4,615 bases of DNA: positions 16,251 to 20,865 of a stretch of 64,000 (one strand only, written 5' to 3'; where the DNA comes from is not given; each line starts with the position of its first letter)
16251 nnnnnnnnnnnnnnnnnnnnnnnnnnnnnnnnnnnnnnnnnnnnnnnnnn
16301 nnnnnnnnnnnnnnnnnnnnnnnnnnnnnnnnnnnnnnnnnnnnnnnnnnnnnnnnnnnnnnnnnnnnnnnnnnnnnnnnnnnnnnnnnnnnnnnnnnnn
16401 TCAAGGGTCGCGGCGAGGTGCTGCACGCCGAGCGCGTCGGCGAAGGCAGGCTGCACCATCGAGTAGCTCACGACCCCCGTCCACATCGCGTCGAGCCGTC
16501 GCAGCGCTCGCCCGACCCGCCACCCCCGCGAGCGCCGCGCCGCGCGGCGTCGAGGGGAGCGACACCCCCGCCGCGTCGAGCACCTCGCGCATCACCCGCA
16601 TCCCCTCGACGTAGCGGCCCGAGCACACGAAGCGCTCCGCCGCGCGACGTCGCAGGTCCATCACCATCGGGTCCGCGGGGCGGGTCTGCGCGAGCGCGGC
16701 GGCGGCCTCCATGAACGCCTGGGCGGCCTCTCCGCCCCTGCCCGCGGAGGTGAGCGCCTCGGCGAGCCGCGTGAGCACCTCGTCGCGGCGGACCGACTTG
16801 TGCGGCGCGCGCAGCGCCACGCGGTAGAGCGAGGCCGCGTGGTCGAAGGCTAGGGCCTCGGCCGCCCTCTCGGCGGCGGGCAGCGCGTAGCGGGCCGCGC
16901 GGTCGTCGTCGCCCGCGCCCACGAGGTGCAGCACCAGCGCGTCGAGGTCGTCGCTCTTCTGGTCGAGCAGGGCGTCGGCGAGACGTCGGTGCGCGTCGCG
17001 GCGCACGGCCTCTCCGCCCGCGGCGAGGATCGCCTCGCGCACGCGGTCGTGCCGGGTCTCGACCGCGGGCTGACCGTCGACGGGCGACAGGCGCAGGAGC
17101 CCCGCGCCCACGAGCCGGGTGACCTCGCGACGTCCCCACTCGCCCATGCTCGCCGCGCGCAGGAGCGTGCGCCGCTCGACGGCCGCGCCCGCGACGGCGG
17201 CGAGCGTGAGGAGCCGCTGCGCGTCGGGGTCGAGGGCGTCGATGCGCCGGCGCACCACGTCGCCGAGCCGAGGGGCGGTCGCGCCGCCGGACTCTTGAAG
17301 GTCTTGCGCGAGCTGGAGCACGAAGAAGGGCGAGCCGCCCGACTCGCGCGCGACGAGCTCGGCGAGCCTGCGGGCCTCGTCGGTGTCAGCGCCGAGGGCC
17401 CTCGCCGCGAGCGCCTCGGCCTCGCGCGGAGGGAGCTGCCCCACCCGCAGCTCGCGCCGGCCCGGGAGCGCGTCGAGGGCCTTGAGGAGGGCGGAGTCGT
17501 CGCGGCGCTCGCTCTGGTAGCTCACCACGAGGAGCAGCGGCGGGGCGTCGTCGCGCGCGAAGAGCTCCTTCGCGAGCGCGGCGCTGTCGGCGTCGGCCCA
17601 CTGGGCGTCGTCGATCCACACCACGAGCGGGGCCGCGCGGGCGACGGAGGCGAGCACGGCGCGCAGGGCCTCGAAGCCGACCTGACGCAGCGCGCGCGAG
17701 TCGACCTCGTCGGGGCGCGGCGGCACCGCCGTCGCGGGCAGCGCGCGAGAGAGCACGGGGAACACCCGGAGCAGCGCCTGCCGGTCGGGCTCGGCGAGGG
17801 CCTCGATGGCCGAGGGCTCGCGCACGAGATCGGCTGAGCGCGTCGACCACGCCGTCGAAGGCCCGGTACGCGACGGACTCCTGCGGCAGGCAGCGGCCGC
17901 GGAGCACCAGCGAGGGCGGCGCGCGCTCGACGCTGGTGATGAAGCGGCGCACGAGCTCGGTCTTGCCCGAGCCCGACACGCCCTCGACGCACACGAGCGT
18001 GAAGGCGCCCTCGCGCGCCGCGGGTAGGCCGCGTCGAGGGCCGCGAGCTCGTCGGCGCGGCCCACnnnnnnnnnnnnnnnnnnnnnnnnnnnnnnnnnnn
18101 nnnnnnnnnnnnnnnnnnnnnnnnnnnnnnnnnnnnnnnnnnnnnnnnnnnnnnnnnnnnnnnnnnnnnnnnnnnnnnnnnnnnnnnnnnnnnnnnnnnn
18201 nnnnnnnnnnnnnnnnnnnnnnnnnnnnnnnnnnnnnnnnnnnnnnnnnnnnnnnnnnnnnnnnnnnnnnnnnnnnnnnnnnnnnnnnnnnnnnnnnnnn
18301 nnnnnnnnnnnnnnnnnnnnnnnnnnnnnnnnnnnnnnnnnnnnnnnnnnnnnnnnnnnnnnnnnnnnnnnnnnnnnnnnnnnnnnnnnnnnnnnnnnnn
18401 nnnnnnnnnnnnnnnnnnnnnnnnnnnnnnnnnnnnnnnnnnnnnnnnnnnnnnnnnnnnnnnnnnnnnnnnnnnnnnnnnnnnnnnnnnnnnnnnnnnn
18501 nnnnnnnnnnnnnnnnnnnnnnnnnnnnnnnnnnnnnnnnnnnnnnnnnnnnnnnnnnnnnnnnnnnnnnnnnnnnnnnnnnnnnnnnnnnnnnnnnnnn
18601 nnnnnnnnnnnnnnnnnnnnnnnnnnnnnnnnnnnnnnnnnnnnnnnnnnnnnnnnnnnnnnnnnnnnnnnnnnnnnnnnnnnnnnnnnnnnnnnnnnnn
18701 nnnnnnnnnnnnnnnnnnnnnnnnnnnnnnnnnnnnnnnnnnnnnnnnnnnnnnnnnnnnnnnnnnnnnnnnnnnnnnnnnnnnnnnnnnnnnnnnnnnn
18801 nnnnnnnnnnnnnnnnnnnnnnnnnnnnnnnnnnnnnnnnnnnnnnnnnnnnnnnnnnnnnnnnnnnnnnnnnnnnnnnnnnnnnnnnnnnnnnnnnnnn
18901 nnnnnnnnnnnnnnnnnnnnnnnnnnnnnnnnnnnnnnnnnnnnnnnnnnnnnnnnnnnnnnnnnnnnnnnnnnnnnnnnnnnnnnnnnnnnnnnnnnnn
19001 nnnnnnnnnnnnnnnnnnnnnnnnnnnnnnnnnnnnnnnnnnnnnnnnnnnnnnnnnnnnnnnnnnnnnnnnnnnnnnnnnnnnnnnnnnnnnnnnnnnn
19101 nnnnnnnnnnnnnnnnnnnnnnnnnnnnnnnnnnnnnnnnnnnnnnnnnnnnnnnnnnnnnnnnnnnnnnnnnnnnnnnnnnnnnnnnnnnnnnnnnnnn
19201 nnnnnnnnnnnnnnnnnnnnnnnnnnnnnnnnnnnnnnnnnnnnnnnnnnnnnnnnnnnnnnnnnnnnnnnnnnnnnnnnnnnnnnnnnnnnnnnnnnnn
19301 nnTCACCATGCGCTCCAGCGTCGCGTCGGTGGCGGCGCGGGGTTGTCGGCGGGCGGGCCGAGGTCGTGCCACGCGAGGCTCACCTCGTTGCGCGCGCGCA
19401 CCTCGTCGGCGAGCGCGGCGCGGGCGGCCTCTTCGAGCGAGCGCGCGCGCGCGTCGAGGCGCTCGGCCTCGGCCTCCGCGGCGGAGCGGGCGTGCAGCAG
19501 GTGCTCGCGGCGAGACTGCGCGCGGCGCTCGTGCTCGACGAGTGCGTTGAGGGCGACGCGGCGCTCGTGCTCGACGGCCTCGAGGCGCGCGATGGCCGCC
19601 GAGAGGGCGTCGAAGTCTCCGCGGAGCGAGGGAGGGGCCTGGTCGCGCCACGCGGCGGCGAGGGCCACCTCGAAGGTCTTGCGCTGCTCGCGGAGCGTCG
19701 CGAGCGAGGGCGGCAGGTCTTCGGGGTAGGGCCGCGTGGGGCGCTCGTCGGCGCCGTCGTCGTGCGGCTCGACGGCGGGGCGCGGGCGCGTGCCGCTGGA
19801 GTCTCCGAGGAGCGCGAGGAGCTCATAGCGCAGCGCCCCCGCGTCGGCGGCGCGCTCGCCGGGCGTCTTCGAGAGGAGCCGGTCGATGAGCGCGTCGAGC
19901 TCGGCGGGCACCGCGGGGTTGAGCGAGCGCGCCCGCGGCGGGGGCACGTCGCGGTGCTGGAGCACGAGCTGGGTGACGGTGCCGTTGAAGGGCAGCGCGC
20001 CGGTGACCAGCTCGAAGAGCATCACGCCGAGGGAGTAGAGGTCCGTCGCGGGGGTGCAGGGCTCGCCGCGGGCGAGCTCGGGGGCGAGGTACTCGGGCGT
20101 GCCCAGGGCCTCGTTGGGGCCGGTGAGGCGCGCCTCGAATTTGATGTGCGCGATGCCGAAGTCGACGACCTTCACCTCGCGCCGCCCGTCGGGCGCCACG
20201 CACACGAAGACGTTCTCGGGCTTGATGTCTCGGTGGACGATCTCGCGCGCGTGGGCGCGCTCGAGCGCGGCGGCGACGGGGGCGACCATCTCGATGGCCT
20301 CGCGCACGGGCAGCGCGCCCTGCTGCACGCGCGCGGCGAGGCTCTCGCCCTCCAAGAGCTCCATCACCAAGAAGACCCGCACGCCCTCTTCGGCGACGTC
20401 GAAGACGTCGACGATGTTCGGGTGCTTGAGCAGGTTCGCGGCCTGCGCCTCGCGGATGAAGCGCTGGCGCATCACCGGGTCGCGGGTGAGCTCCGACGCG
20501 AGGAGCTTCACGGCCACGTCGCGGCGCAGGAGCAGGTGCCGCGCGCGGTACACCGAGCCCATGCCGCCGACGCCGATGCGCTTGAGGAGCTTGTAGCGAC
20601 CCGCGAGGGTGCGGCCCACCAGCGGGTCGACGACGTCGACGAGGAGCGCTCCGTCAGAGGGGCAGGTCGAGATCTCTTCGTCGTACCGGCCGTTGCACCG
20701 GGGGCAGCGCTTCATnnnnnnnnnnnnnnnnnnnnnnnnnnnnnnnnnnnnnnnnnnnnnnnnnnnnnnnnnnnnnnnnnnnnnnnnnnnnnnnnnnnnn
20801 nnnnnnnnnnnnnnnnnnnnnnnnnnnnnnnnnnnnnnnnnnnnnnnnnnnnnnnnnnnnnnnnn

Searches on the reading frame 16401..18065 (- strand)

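Call 56: search_protein_families(library=pfam, proteins=[window:16401-18065:-], max_evalue=0.0001)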
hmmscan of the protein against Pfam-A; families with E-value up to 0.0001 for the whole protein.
window:16401-18065:- (554 aa): 1 family
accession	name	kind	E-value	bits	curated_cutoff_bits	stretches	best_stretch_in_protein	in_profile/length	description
PF13191.12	AAA_16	-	3.8e-09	37.7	32.6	1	82-180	81-167/167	AAA ATPase domain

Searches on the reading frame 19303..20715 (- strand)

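Call 55: search_protein_families(library=pfam, proteins=[window:19303-20715:-], max_evalue=0.0001)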
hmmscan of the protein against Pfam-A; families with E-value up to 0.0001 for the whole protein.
window:19303-20715:- (470 aa): 3 families
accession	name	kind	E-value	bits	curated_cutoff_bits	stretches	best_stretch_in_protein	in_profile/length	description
PF00069.31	Pkinase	-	1.1e-49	169.7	31.7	1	41-290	1-253/263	Protein kinase domain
PF07714.23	PK_Tyr_Ser-Thr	-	1.2e-30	107.1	23.1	1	42-288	2-248/258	Protein tyrosine and serine/threonine kinase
PF06293.20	Kdo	-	9.3e-07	28.9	21.3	1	81-189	53-169/207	Lipopolysaccharide kinase (Kdo/WaaP) family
